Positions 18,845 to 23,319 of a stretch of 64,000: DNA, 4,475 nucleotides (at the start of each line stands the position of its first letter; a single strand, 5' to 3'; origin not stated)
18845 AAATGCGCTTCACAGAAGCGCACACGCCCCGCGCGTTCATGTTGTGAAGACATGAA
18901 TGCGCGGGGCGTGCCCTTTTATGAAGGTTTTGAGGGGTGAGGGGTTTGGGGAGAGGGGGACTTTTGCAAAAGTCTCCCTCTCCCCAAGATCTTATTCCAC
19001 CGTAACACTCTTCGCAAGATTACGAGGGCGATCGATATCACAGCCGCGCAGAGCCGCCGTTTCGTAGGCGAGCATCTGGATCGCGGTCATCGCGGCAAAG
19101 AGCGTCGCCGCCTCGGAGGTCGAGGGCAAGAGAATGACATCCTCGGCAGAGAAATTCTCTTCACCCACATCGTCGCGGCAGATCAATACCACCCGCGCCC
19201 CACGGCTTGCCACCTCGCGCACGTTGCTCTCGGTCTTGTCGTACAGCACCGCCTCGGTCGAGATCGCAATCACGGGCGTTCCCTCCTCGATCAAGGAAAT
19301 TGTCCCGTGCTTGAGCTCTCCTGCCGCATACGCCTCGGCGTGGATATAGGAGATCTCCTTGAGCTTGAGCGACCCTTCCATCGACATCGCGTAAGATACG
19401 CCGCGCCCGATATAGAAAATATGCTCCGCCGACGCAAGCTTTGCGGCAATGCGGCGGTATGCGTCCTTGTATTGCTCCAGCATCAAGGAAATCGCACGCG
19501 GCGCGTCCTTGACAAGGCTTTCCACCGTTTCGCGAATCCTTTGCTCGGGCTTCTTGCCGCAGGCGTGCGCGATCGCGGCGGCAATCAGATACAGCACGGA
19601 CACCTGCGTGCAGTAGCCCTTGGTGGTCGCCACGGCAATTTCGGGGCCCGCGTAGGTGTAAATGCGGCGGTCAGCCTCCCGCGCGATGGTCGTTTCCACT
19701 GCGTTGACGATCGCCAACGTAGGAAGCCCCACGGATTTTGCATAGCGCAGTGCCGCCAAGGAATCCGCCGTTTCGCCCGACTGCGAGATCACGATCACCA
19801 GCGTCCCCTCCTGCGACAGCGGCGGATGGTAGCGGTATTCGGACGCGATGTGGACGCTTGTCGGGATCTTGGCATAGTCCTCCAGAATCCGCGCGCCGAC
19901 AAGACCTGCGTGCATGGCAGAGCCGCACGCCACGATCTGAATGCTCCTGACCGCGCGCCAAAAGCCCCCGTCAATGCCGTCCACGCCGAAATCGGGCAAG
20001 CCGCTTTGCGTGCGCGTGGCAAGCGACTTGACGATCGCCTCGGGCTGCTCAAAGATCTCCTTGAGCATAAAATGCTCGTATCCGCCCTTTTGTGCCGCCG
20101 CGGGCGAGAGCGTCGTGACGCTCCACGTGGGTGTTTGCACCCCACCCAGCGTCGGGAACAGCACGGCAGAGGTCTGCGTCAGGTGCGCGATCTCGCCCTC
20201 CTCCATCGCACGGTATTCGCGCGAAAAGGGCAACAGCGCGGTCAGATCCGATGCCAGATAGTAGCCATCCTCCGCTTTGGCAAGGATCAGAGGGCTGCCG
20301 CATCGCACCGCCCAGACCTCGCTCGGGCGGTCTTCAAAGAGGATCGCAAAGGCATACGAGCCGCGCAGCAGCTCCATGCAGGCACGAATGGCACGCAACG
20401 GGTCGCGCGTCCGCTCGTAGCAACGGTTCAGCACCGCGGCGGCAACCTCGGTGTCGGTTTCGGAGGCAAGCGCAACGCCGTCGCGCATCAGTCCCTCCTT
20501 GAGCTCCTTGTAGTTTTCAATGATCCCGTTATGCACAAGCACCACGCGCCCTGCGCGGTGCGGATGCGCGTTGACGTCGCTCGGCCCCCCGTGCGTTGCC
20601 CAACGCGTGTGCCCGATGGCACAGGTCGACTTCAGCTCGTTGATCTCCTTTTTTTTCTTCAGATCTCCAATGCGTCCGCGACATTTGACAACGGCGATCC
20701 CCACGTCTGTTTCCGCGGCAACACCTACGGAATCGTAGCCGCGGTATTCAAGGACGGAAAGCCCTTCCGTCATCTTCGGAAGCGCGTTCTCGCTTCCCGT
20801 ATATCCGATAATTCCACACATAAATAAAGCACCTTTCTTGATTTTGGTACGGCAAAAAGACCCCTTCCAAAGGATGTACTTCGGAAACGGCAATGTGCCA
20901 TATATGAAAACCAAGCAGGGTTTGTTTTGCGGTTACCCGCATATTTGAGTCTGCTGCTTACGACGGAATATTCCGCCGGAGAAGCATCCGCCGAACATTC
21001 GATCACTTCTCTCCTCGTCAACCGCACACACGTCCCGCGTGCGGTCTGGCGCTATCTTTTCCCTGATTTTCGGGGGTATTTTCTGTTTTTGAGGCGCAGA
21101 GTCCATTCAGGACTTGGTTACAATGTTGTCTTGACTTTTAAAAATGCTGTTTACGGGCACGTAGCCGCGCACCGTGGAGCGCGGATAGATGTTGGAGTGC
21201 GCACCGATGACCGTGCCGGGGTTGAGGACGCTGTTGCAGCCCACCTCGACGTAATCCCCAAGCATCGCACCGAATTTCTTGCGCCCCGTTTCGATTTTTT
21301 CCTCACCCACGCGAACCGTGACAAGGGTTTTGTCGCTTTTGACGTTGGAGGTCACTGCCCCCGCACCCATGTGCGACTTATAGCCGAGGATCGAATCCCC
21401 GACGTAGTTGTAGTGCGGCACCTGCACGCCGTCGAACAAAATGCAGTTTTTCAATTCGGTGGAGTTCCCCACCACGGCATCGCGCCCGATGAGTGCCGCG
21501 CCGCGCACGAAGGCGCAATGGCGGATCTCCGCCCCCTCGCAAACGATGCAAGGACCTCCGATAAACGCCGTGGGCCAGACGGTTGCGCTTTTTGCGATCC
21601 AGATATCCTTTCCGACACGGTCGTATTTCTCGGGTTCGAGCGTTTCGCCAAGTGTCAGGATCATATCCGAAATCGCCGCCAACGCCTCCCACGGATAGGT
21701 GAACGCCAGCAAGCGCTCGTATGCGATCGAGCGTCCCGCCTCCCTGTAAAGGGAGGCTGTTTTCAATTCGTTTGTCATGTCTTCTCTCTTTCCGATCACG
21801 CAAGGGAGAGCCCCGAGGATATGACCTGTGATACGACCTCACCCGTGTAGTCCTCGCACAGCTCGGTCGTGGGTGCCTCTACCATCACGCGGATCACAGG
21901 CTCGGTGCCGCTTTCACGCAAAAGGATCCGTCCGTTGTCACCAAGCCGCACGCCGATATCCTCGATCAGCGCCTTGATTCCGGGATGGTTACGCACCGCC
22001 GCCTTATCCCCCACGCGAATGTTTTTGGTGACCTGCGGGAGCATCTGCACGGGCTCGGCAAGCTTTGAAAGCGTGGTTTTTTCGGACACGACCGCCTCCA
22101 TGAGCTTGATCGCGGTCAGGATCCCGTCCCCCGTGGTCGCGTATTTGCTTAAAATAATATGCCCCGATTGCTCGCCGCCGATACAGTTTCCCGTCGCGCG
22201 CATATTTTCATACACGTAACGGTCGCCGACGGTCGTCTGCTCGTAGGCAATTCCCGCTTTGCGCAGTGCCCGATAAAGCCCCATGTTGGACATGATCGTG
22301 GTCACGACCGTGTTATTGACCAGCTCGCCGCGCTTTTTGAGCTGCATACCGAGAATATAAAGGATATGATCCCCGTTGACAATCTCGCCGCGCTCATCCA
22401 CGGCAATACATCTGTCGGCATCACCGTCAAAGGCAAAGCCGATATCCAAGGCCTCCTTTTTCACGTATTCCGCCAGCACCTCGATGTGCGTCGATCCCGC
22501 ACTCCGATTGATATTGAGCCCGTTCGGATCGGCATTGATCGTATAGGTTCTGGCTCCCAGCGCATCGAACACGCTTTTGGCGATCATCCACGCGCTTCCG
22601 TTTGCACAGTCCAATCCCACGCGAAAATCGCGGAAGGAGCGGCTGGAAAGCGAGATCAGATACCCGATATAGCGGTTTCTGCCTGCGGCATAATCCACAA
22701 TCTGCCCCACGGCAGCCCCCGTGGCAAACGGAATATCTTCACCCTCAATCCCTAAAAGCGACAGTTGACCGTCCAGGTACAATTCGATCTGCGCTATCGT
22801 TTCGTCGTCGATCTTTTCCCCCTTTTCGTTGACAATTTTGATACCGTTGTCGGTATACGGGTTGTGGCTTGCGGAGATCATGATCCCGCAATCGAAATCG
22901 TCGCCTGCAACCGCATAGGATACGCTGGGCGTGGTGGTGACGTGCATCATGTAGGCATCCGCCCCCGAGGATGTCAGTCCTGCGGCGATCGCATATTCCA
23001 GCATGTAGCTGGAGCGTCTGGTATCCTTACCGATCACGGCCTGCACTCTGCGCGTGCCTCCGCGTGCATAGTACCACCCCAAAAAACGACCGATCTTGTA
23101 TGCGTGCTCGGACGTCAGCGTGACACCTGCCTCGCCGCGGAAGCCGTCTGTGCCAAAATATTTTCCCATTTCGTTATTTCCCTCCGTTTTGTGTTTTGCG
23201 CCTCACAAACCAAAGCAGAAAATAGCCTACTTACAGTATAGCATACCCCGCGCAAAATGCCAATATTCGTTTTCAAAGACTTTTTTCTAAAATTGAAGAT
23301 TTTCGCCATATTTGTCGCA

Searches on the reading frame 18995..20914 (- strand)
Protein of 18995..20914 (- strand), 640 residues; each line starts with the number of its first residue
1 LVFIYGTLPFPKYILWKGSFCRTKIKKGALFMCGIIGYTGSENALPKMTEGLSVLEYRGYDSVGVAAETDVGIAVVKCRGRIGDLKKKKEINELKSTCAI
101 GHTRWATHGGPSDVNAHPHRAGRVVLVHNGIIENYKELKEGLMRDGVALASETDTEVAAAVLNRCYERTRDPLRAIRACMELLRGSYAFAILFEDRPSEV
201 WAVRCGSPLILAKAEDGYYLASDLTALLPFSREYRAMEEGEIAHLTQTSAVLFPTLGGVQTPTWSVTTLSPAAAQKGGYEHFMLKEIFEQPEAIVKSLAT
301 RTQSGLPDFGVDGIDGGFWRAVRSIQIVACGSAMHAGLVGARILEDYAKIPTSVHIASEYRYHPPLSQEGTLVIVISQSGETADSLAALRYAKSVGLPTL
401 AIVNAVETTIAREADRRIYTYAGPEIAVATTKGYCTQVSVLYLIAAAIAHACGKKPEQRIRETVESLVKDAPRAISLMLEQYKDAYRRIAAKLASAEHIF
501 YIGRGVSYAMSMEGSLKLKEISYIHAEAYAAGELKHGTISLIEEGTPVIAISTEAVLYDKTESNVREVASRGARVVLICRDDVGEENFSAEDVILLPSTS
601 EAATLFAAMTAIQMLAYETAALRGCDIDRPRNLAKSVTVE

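Call 37: search_protein_families(library=pfam, proteins=[window:18995-20914:-])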
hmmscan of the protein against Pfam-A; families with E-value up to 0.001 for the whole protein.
window:18995-20914:- (640 aa): 4 families
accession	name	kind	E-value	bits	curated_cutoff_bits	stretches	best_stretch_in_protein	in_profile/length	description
PF01380.27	SIS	-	1e-50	171.4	25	2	323-446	6-130/131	SIS domain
PF13522.11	GATase_6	-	2.7e-19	69.9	27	1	95-222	9-129/130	Glutamine amidotransferase domain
PF13537.11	GATase_7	-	1.8e-14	54.3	25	1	120-228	20-122/123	Glutamine amidotransferase domain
PF13230.11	GATase_4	-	0.00065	19.2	23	0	92-164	67-140/272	Glutamine amidotransferases class-II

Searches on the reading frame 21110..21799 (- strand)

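Call 37: search_protein_families(library=pfam, proteins=[window:21110-21799:-])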
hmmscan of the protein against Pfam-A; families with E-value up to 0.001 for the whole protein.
window:21110-21799:- (230 aa): 3 families
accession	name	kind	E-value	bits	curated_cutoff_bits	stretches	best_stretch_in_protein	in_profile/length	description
PF00132.30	Hexapep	-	1.6e-13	50.1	27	1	178-212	2-36/36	Bacterial transferase hexapeptide (six repeats)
PF25084.1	LbH_EIF2B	-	6.4e-10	39.4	54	1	65-150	9-87/105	EIF2B subunit epsilon LbH domain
PF24894.1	Hexapep_GlmU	-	4e-05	24.1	23.3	0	103-160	20-76/104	GlmU-like, C-terminal hexapeptide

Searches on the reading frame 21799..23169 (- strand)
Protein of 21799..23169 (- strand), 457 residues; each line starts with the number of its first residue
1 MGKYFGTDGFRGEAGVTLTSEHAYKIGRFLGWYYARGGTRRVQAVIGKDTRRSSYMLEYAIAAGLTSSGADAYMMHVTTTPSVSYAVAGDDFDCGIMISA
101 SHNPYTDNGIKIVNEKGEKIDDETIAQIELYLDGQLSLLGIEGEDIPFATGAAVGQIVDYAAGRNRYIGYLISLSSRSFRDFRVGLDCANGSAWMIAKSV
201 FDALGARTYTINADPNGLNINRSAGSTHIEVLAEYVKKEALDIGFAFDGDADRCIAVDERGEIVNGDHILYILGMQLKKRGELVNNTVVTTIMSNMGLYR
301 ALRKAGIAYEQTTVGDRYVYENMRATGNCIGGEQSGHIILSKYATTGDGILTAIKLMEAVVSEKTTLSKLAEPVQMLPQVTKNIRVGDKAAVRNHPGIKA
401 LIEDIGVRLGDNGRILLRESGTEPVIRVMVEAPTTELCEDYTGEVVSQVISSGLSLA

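Call 37: search_protein_families(library=pfam, proteins=[window:21799-23169:-])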
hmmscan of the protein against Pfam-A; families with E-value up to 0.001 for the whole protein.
window:21799-23169:- (457 aa): 4 families
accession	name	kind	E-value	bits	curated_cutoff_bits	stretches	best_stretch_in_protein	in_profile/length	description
PF02878.22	PGM_PMM_I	-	4.3e-38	130.5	22.5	1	3-129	2-128/138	Phosphoglucomutase/phosphomannomutase, alpha/beta/alpha domain I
PF02880.22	PGM_PMM_III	-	4.7e-34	117.4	20.7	1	265-372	1-110/115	Phosphoglucomutase/phosphomannomutase, alpha/beta/alpha domain III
PF02879.22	PGM_PMM_II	-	1.5e-16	61.2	29.3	1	177-261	16-103/103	Phosphoglucomutase/phosphomannomutase, alpha/beta/alpha domain II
PF00408.26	PGM_PMM_IV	-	4.4e-16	59.1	23.1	1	383-446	3-66/68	Phosphoglucomutase/phosphomannomutase, C-terminal domain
